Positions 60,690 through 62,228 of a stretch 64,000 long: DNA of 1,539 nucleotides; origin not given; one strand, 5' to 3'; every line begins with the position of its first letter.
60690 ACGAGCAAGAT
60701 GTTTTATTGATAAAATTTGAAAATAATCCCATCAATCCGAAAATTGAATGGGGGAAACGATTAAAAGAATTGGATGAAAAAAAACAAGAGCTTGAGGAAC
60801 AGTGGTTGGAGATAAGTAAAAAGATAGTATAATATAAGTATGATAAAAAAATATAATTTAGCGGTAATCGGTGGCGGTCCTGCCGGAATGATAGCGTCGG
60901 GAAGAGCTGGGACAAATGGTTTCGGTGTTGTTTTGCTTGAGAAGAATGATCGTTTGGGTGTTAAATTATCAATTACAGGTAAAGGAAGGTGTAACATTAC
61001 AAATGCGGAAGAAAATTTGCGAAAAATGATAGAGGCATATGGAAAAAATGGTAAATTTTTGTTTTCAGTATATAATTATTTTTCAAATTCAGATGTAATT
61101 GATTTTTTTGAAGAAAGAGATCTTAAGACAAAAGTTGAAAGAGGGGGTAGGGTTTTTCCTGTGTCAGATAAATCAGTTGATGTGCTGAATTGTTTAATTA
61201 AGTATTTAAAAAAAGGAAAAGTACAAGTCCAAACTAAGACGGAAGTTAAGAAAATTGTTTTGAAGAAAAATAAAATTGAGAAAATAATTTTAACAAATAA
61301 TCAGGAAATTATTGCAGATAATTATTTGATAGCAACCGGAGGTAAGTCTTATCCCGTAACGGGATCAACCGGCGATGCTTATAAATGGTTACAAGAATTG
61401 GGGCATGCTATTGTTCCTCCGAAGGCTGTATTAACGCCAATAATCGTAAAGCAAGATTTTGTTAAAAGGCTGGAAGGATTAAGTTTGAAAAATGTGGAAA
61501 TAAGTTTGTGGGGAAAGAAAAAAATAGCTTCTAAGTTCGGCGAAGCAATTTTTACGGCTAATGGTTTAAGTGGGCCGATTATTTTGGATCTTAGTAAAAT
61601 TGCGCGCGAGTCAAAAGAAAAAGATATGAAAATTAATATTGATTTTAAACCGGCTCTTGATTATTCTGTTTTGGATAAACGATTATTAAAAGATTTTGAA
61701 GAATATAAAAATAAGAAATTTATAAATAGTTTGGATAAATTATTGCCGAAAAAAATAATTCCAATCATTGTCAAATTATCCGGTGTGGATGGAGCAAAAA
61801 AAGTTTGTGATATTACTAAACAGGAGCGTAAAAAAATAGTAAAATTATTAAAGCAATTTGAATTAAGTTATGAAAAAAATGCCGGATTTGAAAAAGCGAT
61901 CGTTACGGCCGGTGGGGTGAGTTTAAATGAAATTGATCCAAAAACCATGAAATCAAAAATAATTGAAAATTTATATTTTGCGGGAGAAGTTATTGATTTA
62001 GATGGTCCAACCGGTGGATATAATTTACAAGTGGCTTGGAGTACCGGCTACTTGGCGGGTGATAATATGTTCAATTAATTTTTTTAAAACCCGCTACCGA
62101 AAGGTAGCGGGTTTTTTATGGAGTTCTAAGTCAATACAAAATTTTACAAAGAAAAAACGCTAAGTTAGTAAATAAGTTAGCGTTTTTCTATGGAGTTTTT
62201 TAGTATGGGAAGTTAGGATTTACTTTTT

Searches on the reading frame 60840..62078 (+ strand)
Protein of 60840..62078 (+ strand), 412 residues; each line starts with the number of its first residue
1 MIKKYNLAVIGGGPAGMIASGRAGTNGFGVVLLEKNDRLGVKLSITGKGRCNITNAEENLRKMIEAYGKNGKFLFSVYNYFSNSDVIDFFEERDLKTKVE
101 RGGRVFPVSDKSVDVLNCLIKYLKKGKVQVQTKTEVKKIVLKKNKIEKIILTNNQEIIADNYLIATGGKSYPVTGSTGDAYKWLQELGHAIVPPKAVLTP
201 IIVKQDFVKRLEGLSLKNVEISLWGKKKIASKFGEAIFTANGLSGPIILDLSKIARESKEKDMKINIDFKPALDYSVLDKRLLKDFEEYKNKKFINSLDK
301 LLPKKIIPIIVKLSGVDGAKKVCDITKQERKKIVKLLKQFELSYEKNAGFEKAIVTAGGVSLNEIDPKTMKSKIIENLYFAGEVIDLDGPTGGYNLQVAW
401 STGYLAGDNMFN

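Call 8: search_protein_families(library=pfam, proteins=[window:60840-62078:+], max_evalue=0.001)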
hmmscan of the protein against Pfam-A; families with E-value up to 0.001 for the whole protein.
window:60840-62078:+ (412 aa): 8 families
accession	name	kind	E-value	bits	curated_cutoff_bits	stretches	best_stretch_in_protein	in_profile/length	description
PF03486.20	HI0933_like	-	4.2e-85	285.5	50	1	6-408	2-243/244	HI0933-like protein Rossmann domain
PF22780.1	HI0933_like_1st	-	1.1e-36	126.5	27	1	196-355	2-165/165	HI0933-like protein barrel and H2TH domain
PF07992.20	Pyr_redox_2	-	2.5e-09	37.4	26.1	1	99-169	171-238/291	Pyridine nucleotide-disulphide oxidoreductase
PF00890.30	FAD_binding_2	-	7.1e-09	35.8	20.4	0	7-43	2-38/414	FAD binding domain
PF01134.28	GIDA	-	1.7e-07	31.1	22.1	0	363-410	338-383/391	Glucose inhibited division protein A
PF12831.13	FAD_oxidored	-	8.3e-07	29.1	27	1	7-156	2-134/416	FAD dependent oxidoreductase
PF13738.12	Pyr_redox_3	-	0.00018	21.3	30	0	115-173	83-139/305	Pyridine nucleotide-disulphide oxidoreductase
PF13450.12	NAD_binding_8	-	0.00055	20.6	21.9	0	9-41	1-33/68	NAD(P)-binding Rossmann-like domain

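Call 62: find_encoding_contigs(protein=window:60840-62078:+, flank=10000, max_places=3)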
Protein window:60840-62078:+ (412 aa): 1 contig read that carries it; 1 place shown.
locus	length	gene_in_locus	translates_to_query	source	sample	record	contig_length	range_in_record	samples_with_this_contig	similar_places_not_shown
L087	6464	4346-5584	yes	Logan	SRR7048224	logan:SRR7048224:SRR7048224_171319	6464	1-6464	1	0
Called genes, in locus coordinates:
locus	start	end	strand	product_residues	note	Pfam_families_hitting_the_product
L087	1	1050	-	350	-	?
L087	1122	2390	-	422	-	PF04851:ResIII (weak), PF00270:DEAD, PF00271:Helicase_C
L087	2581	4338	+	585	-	PF02463:SMC_N (faint), PF13555:AAA_29 (faint), PF13604:AAA_30 (faint), PF00005:ABC_tran, PF13401:AAA_22 (faint), PF12848:ABC_tran_Xtn, PF00005:ABC_tran, PF13304:AAA_21 (weak)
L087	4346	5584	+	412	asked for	PF00890:FAD_binding_2 (faint), PF01134:GIDA (faint), PF03486:HI0933_like, PF07992:Pyr_redox_2 (faint), PF12831:FAD_oxidored (weak), PF22780:HI0933_like_1st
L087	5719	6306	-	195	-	PF03848:TehB (weak), PF05724:TPMT (weak), PF13489:Methyltransf_23, PF05175:MTS (weak), PF13847:Methyltransf_31, PF08241:Methyltransf_11, PF08242:Methyltransf_12, PF13649:Methyltransf_25, +1 more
